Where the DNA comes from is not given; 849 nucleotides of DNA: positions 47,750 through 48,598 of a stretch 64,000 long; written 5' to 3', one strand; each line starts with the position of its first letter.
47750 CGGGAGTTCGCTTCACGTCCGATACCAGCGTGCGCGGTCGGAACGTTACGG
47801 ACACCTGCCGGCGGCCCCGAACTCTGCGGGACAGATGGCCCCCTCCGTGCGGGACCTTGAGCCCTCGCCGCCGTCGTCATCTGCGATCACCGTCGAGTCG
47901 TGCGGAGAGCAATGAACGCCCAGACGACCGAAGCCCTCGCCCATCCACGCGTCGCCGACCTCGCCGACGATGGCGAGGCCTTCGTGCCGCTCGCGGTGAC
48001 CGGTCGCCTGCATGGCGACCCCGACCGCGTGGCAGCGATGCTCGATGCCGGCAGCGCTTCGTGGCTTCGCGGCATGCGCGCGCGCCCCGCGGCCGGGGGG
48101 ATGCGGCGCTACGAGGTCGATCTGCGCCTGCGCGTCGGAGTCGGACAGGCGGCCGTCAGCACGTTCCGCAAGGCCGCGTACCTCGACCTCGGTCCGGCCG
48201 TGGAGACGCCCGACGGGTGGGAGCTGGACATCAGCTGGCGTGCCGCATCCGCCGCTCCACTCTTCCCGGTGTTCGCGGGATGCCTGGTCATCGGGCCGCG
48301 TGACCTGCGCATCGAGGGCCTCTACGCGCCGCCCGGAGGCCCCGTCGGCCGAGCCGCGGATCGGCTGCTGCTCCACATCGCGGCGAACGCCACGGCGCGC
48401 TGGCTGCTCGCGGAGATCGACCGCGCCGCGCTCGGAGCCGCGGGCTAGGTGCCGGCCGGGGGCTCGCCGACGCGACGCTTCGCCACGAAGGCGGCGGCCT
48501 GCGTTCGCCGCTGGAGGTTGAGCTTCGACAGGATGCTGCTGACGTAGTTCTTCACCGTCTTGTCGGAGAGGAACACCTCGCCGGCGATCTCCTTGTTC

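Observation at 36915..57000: Dormancy/hypoxia-type stress island organised around a DosS/DosR-like two-component system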

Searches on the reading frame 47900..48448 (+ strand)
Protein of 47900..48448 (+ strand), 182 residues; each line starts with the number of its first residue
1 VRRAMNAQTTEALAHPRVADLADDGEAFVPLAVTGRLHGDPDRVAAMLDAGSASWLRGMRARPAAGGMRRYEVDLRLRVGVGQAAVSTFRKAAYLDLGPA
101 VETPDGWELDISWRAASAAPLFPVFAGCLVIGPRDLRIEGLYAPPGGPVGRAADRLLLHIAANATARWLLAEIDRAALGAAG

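Call 7: search_protein_families(library=pfam, proteins=[window:47900-48448:+], max_evalue=0.01)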
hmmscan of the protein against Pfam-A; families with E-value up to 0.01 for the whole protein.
window:47900-48448:+ (182 aa): 0 families

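Call 37: search_protein_families(library=ncbifam, proteins=[window:47912-48448:+], max_evalue=0.001)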
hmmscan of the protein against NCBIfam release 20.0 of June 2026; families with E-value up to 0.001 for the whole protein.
window:47912-48448:+ (178 aa): 0 families

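Call 52: find_homologous_proteins(query=window:47912-48448:+, max_evalue=0.001)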
Query window:47912-48448:+ (178 aa): 775 proteins with E <= 0.001 among 2639 candidates; the best 120 are listed.
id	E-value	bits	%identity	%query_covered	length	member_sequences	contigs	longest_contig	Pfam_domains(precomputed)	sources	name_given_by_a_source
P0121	8.0e-104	363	96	100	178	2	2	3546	-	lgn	-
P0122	2.4e-69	251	75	93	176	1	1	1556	-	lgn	-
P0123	1.4e-62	229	71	87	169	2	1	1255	-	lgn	-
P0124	6.5e-60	220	66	95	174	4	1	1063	-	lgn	-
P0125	3.3e-58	215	64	95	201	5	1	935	-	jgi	jgi:hypothetical protein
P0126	1.6e-57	212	67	88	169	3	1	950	-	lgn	-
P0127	2.6e-57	212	68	88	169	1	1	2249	-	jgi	jgi:hypothetical protein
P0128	4.4e-57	211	67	88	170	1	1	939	-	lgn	-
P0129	1.8e-56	209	64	88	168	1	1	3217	-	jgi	jgi:hypothetical protein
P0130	1.8e-56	209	64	88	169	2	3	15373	-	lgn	-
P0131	2.5e-56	209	66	88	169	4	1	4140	-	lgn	-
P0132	3.3e-56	208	67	87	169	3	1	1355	-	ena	-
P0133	3.6e-56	208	64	88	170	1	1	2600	-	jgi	-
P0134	8.5e-56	207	65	88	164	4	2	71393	-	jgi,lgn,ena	-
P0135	1.0e-55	207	65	87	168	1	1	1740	-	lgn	-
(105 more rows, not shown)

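Call 61: predict_structure(alignment_id=A3)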
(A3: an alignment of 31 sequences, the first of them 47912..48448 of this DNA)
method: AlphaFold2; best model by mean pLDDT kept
length: 178 residues; sequences in the alignment: 31
mean_pLDDT: 80.8   pTM: 0.77
mean pLDDT of the five models: 80.8, 79.6, 79.6, 79.0, 77.4
residues with pLDDT >= 90: 72; 70-90: 63; 50-70: 35; < 50: 8
segments of 3 or more residues with pLDDT < 50: 1-7
pLDDT, mean of each block of 10 residues (from residue 1): 46 57 83 95 88 73 85 71 80 95 95 81 96 92 63 85 93 78
secondary structure, 60 per line:
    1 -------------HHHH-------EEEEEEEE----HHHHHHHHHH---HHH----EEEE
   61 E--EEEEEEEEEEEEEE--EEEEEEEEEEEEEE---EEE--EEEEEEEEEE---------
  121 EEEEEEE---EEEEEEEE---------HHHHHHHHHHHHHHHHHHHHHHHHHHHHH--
elements in order: H14-17 E25-32 H37-46 E57-61 E64-77 E80-93 E97-99 E102-111 E121-127 E131-138 H148-176

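Call 63: fold_search(model_id=the predicted structure, library=pdb)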
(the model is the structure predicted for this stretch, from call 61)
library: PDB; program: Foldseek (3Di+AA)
matches with E <= 10: 1158; with E <= 0.001: 19
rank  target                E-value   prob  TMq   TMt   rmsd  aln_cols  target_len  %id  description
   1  3nqn_B                3.3e-05  1.00  0.35  0.40   7.7       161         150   16  Crystal structure of a Protein with unknown function. (DR_2006) from DEINOCOCCUS RADIODURANS at 1.88 A resolution (released 2010-08-18)
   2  2d4r_C                5.2e-05  1.00  0.50  0.59   5.9       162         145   13  Crystal structure of TTHA0849 from Thermus thermophilus HB8 (released 2005-12-13)
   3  2ns9_B                6.2e-05  1.00  0.46  0.52   6.2       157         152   14  Crystal structure of protein APE2225 from Aeropyrum pernix K1, Pfam COXG (released 2006-11-14)
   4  5im6_U                1.3e-04  1.00  0.32  0.36   7.7       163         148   16  Crystal structure of designed two-component self-assembling icosahedral cage I32-28 (released 2016-07-27)
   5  4xrw                  2.3e-04  1.00  0.52  0.33   5.8       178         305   16  Crystal structure of the di-domain ARO/CYC BexL from the BE-7585A biosynthetic pathway (released 2015-12-02)
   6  4xrt_A                2.3e-04  1.00  0.49  0.32   6.6       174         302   13  Crystal structure of the di-domain ARO/CYC StfQ from the steffimycin biosynthetic pathway (released 2015-12-02)
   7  2ns9_A                2.6e-04  1.00  0.49  0.55   5.5       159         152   15  Crystal structure of protein APE2225 from Aeropyrum pernix K1, Pfam COXG (released 2006-11-14)
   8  3nqn_A                3.8e-04  1.00  0.32  0.35   7.8       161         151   17  Crystal structure of a Protein with unknown function. (DR_2006) from DEINOCOCCUS RADIODURANS at 1.88 A resolution (released 2010-08-18)
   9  7avw_A                4.8e-04  1.00  0.47  0.45   6.8       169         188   12  X-RAY CRYSTAL STRUCTURE OF THE CsPYL1-iSB07-HAB1 TERNARY COMPLEX (released 2023-01-18)
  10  7qb6_A                5.3e-04  1.00  0.47  0.50   7.1       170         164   11  Crystal Structure of Medicago truncatula Nodulin 13 (MtN13) in complex with 3-carboxybenzophenone (released 2022-10-26)
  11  5ujv_A                5.7e-04  0.99  0.34  0.32  15.2       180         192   14  Crystal structure of FePYR1 in complex with abscisic acid (released 2017-11-08)
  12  8ay7_A                6.3e-04  1.00  0.48  0.46   6.7       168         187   12  X-RAY CRYSTAL STRUCTURE OF THE CsPYL1(V112L, T135L,F137I, T153I, V168A)-iSB7-HAB1 TERNARY COMPLEX (released 2023-03-22)
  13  1ifv_A                6.7e-04  1.00  0.49  0.55   6.5       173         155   12  CRYSTAL STRUCTURE OF PATHOGENESIS-RELATED PROTEIN LLPR10.1B FROM YELLOW LUPINE (released 2002-07-10)
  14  8ay6_A                7.5e-04  1.00  0.48  0.46   6.6       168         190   12  X-RAY CRYSTAL STRUCTURE OF THE CsPYL1(V112L, T135L,F137I, T153I, V168A)-SB-HAB1 TERNARY COMPLEX (released 2023-03-22)
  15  7z1p                  7.5e-04  1.00  0.44  0.42   6.8       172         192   10  X-ray crystal structure of SLPYL1-E151D mutant (released 2022-07-13)
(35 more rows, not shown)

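Call 70: search_protein_families(library=pfam, proteins=[window:47912-48448:+], max_evalue=1)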
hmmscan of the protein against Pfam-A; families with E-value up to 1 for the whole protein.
window:47912-48448:+ (178 aa): 0 families
